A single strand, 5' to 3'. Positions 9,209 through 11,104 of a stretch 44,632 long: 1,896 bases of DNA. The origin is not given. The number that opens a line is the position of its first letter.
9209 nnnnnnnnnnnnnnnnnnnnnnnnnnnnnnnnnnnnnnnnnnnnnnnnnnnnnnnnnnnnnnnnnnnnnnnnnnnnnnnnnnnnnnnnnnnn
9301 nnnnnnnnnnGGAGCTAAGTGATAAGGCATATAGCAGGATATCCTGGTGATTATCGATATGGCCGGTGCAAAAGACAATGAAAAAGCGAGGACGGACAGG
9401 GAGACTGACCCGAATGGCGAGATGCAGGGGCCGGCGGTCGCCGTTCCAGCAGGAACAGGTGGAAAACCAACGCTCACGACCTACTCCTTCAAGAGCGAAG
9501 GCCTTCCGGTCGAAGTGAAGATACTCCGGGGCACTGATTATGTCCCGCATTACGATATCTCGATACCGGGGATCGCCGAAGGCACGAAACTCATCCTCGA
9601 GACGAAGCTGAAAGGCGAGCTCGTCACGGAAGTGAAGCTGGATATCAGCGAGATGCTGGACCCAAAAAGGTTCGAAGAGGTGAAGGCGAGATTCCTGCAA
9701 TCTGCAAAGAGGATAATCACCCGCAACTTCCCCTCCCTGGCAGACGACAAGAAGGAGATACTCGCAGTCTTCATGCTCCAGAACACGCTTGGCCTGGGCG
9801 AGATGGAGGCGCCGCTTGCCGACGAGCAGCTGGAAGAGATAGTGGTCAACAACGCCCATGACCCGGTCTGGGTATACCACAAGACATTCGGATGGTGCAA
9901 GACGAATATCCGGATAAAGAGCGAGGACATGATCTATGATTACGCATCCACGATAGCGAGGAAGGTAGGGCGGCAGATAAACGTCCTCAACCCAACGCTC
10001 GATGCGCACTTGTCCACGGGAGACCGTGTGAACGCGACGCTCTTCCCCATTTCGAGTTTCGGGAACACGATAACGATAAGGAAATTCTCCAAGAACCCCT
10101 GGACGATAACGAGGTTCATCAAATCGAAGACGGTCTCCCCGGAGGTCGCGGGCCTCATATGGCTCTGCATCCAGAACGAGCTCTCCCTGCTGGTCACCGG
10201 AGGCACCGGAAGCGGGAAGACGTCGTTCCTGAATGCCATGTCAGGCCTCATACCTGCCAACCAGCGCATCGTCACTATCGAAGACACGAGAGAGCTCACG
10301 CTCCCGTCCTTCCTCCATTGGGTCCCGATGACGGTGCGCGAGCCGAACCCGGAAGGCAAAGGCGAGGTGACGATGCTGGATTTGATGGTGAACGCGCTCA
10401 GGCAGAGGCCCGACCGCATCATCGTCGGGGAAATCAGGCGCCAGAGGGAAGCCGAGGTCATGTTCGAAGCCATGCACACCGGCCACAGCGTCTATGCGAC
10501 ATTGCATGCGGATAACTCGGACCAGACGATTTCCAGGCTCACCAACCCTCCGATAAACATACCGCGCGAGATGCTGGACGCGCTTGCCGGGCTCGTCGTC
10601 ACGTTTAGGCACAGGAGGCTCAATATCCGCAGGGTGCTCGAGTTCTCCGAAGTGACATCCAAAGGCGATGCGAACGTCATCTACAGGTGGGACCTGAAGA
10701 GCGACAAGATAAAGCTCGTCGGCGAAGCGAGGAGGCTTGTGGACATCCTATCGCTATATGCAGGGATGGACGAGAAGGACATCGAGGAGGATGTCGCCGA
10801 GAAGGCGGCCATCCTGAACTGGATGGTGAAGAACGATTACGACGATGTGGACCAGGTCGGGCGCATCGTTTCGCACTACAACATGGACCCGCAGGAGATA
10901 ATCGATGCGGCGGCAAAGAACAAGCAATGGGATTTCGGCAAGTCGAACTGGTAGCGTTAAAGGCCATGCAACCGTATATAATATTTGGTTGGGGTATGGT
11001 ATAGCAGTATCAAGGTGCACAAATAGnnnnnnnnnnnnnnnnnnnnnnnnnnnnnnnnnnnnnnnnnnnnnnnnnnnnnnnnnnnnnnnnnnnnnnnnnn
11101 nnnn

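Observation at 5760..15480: Type IV pilus-like locus interleaved with three >550-aa acidic coiled-coil/winged-helix proteins: candidate undescribed surface-filament module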

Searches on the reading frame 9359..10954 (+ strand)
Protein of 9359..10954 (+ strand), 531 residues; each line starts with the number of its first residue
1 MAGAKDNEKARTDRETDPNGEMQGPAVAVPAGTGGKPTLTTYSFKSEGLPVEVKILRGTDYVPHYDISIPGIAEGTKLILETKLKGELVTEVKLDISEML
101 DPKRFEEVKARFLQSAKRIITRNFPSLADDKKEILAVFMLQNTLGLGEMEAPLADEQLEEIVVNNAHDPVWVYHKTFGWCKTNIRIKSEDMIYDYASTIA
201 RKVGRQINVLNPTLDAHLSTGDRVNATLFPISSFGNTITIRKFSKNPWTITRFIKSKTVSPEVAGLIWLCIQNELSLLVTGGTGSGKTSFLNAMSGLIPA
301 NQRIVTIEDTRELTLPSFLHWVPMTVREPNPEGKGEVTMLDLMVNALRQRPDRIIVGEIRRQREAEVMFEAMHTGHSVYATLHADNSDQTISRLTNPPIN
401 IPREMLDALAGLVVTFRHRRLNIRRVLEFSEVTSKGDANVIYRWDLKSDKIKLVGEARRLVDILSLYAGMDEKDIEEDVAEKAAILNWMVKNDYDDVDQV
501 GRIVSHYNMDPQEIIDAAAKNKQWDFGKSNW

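Call 3: search_protein_families(library=pfam, proteins=[window:9359-10954:+], max_evalue=0.1)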
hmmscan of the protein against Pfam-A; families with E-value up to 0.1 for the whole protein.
window:9359-10954:+ (531 aa): 12 families
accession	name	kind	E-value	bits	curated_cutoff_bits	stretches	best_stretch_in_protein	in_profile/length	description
PF00437.27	T2SSE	-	1.8e-38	132.6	24.9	1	153-396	11-257/370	Type II/IV secretion system protein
PF13401.12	AAA_22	-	2.4e-05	25.1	27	1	273-361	4-95/130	AAA domain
PF13555.12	AAA_29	-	0.00077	19.6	27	1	276-303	24-51/61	P-loop containing region of AAA domain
PF05049.19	IIGP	-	0.0052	16.4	24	1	272-296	33-57/375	Interferon-inducible GTPase (IIGP)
PF00005.33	ABC_tran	-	0.007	17.4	25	1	272-309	9-46/137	ABC transporter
PF01580.24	FtsK_SpoIIIE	-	0.015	15.2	24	1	273-294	36-59/221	FtsK/SpoIIIE family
PF20703.3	nSTAND1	-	0.043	13.9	27.1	1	273-311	32-60/379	Novel STAND NTPase 1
PF03029.23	ATP_bind_1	-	0.066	13.4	27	0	279-304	1-26/240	Conserved hypothetical ATP binding protein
PF13245.12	AAA_19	-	0.074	13.7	25.1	0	276-302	13-39/134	AAA domain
PF10412.15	TrwB_AAD_bind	-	0.076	12.3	20.5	0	274-310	15-51/387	Type IV secretion-system coupling protein DNA-binding domain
PF07693.20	KAP_NTPase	-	0.077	12.7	20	0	271-304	17-50/293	KAP family P-loop domain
PF12775.13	AAA_7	-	0.091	12.7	25.8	0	266-299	25-58/181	P-loop containing dynein motor region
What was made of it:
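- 9359..10954 (+): g3: type IV filament assembly ATPase of the FlaI/CpaF/archaeal GspE clade, 531 aa. Pfam T2SSE 132.6 bits (call 3).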

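Call 4: search_protein_families(library=ncbifam, proteins=[window:9359-10954:+], max_evalue=0.1)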
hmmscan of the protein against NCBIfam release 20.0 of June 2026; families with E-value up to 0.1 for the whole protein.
window:9359-10954:+ (531 aa): 27 families (the best 25 are shown)
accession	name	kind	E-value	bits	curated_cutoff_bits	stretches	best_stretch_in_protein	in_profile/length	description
NF058587.1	archaellum_moto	equivalog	1e-81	275.3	550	1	105-507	106-517/527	archaellum flagellar ATPase motor FlaI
TIGR03819.1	heli_sec_ATPase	hypoth_equivalog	6.9e-58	196.5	373.15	1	139-395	45-298/340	TadA family conjugal transfer-associated ATPase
TIGR02788.1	VirB11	equivalog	3.2e-41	141.4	249.95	2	263-395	133-263/308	P-type DNA transfer ATPase VirB11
NF053672.1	bindosome_BasE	exception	2.9e-36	125.3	1000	1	126-395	117-389/512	bindosome assembly system ATPase subunit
TIGR02782.1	TrbB_P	equivalog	9.1e-31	107.3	304.55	1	139-438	5-299/303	P-type conjugative transfer ATPase TrbB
NF010475.0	PRK13900.1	equivalog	1.1e-29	103.6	389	2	263-394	149-279/333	type IV secretion system ATPase VirB11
NF010469.0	PRK13894.1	subfamily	1.4e-26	93.6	508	1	148-395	26-265/320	conjugal transfer ATPase TrbB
NF041000.1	ATPase_ComGA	equivalog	2.5e-22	79.1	300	1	275-399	129-247/267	competence type IV pilus ATPase ComGA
NF010425.0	PRK13851.1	equivalog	7.9e-20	71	461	1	263-394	151-280/344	type IV secretion system protein VirB11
NF010407.0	PRK13833.1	subfamily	1.4e-19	70.7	499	1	197-411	67-276/323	conjugal transfer protein TrbB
TIGR02538.1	type_IV_pilB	equivalog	1.5e-19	70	675.65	1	277-401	319-434/564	type IV-A pilus assembly ATPase PilB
NF007755.0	PRK10436.1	equivalog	2.1e-18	66.3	617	1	277-418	222-354/465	type II secretion system protein GspE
TIGR01420.1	pilT_fam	subfamily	2.4e-18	66.5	319.1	1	277-411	125-257/343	PilT/PilU family type 4a pilus ATPase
TIGR02533.1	type_II_gspE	equivalog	1.1e-16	60.6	630.25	1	276-396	245-358/486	type II secretion system ATPase GspE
NF053534.1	T4PilAsmATPsTfpB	equivalog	1.3e-15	56.9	850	1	274-396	336-451/584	type IV pilus assembly ATPase TfpB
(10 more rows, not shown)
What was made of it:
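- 9359..10954 (+): NCBIfam FlaI scores 275 bits, below the 550 cutoff, and TadA-like scores 196 bits (call 4).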

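Call 9: find_related_loci(query=window:9359-10954:+, collection=genome_contigs, flank=10000)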
Query window:9359-10954:+ (531 aa) in genome_contigs; peptide patterns used: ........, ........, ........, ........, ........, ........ (x = any residue, [..] = any of these).
285 stretches matched a pattern; 274 encode a relative of the query (tblastn E <= 1e-3); the best 80 are kept; 80 distinct loci.
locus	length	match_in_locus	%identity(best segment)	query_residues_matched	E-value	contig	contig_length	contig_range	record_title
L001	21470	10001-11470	81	37-526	0e+0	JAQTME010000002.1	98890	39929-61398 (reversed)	MAG: Candidatus ainarchaeum sp. isolate STA_33 NODE_436_length_98890_cov_3.865810_Sandtown_A, whole genome shotgun seque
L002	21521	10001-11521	79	20-526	0e+0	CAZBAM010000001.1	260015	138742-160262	MAG TPA_asm: Candidatus Micrarchaeota archaeon isolate binchicken_co33_206 genome assembly, contig: NODE_5_length_260015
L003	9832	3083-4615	77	22-526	0e+0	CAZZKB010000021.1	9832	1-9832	MAG TPA_asm: Candidatus Micrarchaeota archaeon isolate SRP135725_co3_81 genome assembly, contig: NODE_8357_length_9832_c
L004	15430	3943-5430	80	31-526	0e+0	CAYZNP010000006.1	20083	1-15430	MAG TPA_asm: Candidatus Micrarchaeota archaeon isolate binchicken_co33_526 genome assembly, contig: NODE_2791_length_200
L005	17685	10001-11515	78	24-528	0e+0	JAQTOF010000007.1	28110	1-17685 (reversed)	MAG: Candidatus ainarchaeum sp. isolate STA_81 NODE_3171_length_28110_cov_2.785691_Sandtown_A, whole genome shotgun sequ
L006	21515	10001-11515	78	8-526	0e+0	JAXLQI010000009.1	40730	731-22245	MAG: Candidatus Micrarchaeia archaeon isolate STL-MIC1 C1.33.fa-9, whole genome shotgun sequence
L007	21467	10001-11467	81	39-526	0e+0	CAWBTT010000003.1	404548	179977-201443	MAG: uncultured Candidatus Micrarchaeota archaeon isolate MFD03804.bin.2.25 genome assembly, contig: contig_19076, whole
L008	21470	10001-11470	80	39-528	0e+0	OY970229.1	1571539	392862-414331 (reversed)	MAG: uncultured Candidatus Micrarchaeota archaeon isolate MFD01476.bin.c.6 genome assembly, chromosome: 1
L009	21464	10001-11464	80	39-526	0e+0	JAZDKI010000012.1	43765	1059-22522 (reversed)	MAG: Candidatus Micrarchaeota archaeon isolate MEGAHIT-group-0.526 k141_7669862, whole genome shotgun sequence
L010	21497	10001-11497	79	29-526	0e+0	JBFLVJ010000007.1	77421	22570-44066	MAG: Candidatus Micrarchaeota archaeon isolate MAG003 MAG003_7, whole genome shotgun sequence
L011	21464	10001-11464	80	39-526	0e+0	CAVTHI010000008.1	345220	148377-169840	MAG: uncultured archaeon isolate MFD05942.bin.2.360 genome assembly, contig: contig_59376, whole genome shotgun sequence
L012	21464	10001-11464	80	39-526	0e+0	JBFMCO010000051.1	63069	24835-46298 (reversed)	MAG: Candidatus Micrarchaeota archaeon isolate MAG195 MAG195_51, whole genome shotgun sequence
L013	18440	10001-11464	79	39-526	0e+0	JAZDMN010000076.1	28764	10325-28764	MAG: Candidatus Micrarchaeota archaeon isolate MEGAHIT-group-0.655 k141_949718, whole genome shotgun sequence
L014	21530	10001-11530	77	21-526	0e+0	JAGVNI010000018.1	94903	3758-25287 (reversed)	MAG: archaeon isolate DeMMO3_13 c_000000070467, whole genome shotgun sequence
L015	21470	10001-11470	77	39-528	0e+0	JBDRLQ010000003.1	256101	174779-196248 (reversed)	MAG: Candidatus Micrarchaeota archaeon isolate MEGAHIT-group-1.785 k141_10665491, whole genome shotgun sequence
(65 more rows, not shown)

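Call 63: search_solved_structures(query=window:9359-10954:+, max_evalue=1e-10)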
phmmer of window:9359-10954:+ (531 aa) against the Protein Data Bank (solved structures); distinct sequences matched with E-value up to 1e-10: 23.
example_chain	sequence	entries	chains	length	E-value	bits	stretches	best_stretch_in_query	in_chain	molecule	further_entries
2oap_1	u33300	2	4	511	1.6e-61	212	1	110-512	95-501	Type II secretion system protein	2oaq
4ii7_A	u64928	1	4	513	1.4e-56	195.7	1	110-491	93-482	FlaI ATPase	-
4ihq_A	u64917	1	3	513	9.3e-56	193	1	110-491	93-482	FlaI ATPase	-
8rkd_E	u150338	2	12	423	1.4e-50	175.9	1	116-443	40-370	Pilus assembly ATPase CpaF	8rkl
8rjf_A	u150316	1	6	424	1.4e-50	175.9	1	116-443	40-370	Pilus assembly ATPase CpaF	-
9e24_A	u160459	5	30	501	2e-50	175.4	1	99-443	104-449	CpaF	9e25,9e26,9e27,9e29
6bge_A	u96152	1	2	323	1.7e-21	79.9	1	156-397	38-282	VirB11-like protein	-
1g6o_A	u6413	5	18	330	1.8e-21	79.9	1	156-397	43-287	CAG-ALPHA | virB11 homolog | Cag-alfa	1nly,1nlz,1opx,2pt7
2gza_A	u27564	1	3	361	2.3e-16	63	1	154-395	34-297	Type IV secretion system protein VirB11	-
5it5_F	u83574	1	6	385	3.2e-13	52.7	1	277-450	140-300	ATP binding motif-containing protein PilF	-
5oiu_A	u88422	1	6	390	3.3e-13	52.6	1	277-450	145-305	Type IV pilus assembly protein PilF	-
6ejf_A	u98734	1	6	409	3.6e-13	52.5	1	277-450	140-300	Type IV pilus assembly protein PilF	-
10my_A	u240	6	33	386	7.7e-13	51.4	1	269-398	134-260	PilT/PilU family type 4a pilus ATPase | Twitching motility protein PilT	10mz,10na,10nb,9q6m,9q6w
2eyu_A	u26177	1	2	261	1.1e-12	50.9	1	267-405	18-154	twitching motility protein PilT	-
6f8l_G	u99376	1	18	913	1.4e-12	50.5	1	277-450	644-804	Type IV pilus assembly protein PilF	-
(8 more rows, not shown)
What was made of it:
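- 9359..10954 (+): PDB hits are A. fulgidus GspE2 1.6e-61, FlaI 1e-56 and CpaF 1e-50 (call 63).
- On Type IV filament superfamily (archaeal type IV pilus-like system): PDB hits to GspE2, FlaI and CpaF at 1e-50 to 1e-61 (call 63).
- On Tad/Epd-like subclass: CpaF structures score 175 bits (call 63).
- Closest known: Bacterial Tad. Same: The ATPase is FlaI/CpaF-type, with 175 bits to CpaF structures (call 63).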
